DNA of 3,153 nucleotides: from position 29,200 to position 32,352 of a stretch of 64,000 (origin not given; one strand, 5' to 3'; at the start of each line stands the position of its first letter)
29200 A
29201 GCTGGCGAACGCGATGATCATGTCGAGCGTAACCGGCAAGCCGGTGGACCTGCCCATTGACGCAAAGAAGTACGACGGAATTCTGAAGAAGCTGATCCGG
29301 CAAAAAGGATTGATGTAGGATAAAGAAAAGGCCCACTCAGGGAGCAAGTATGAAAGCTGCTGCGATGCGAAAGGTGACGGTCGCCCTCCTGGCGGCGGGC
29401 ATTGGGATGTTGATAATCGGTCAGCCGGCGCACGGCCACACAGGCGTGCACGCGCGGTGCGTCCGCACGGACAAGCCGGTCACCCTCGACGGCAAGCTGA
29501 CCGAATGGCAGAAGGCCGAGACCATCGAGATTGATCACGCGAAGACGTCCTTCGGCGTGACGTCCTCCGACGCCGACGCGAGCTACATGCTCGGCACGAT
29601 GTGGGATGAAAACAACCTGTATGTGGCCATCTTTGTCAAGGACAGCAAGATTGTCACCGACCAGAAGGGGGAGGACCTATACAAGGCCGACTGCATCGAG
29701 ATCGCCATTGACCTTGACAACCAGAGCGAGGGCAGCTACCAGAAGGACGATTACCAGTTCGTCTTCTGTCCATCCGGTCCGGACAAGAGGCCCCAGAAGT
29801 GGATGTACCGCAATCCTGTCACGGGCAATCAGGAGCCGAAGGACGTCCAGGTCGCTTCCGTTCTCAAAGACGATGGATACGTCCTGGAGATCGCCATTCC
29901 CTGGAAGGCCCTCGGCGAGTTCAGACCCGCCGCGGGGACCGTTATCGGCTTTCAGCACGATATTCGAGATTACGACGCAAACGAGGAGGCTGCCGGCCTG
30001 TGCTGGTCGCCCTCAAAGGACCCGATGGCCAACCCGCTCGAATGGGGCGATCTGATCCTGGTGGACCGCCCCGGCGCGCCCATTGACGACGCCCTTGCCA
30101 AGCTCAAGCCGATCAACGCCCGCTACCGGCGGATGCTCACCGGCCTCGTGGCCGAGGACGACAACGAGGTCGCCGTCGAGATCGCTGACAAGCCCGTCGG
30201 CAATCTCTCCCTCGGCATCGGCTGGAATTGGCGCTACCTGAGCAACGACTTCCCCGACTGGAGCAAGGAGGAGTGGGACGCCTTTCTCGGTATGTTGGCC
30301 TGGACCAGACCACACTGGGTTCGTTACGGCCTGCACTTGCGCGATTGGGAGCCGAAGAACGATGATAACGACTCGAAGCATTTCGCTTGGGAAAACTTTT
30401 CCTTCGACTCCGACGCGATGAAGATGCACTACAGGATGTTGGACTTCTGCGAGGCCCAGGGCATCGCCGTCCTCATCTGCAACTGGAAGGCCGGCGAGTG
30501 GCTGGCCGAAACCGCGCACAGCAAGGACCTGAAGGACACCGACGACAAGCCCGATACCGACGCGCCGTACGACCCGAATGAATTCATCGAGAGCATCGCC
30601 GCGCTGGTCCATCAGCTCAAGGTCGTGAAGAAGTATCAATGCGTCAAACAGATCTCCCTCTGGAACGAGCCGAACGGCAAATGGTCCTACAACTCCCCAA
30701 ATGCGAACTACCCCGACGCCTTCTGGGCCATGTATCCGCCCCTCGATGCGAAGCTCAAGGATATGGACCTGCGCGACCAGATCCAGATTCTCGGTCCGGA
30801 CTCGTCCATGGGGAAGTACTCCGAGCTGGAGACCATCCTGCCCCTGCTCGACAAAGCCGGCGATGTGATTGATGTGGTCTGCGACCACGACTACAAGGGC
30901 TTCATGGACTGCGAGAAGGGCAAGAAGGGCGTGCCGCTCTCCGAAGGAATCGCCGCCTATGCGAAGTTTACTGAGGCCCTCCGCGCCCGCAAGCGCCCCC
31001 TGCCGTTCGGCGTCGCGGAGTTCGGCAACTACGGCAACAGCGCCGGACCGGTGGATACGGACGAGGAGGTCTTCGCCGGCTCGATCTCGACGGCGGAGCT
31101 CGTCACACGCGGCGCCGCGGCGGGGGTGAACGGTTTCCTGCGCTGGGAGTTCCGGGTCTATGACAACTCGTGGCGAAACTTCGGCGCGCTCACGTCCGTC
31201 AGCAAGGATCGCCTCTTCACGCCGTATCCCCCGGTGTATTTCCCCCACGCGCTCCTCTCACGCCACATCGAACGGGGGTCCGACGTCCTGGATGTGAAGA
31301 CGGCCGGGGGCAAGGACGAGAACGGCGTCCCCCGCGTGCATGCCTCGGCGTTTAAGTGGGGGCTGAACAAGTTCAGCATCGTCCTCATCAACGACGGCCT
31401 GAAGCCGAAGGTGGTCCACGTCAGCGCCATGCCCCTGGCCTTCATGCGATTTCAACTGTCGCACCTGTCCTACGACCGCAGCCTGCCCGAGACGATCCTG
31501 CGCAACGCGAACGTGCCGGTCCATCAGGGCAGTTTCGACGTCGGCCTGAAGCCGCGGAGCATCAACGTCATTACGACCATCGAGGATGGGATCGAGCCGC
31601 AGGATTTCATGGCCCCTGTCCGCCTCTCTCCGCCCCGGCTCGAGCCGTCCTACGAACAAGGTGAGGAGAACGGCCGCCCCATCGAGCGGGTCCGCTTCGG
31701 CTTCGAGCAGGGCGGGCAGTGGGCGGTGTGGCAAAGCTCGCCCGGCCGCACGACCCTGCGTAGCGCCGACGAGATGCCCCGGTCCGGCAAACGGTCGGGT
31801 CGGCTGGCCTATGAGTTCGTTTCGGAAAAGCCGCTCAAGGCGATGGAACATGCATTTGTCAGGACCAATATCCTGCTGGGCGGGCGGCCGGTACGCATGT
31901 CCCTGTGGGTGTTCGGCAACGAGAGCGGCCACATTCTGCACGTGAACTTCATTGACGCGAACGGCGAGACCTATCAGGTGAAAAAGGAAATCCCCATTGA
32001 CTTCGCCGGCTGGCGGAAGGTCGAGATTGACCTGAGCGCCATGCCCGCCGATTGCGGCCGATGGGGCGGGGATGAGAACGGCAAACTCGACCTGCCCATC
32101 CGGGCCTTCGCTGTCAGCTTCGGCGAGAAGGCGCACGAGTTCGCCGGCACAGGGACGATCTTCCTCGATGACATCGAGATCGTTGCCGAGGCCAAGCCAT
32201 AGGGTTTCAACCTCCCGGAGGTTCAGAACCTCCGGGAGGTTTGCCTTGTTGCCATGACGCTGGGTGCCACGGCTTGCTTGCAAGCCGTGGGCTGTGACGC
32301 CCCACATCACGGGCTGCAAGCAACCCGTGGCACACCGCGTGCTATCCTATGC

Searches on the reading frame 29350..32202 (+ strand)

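Call 53: search_protein_families(library=pfam, proteins=[window:29350-32202:+], max_evalue=0.00001)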
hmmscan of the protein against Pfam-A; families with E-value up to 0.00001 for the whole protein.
window:29350-32202:+ (950 aa): 1 family
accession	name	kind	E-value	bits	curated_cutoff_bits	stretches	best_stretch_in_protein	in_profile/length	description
PF06452.16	CBM9_1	-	7.2e-27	94.9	23.4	1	47-239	2-184/185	Carbohydrate family 9 binding domain-like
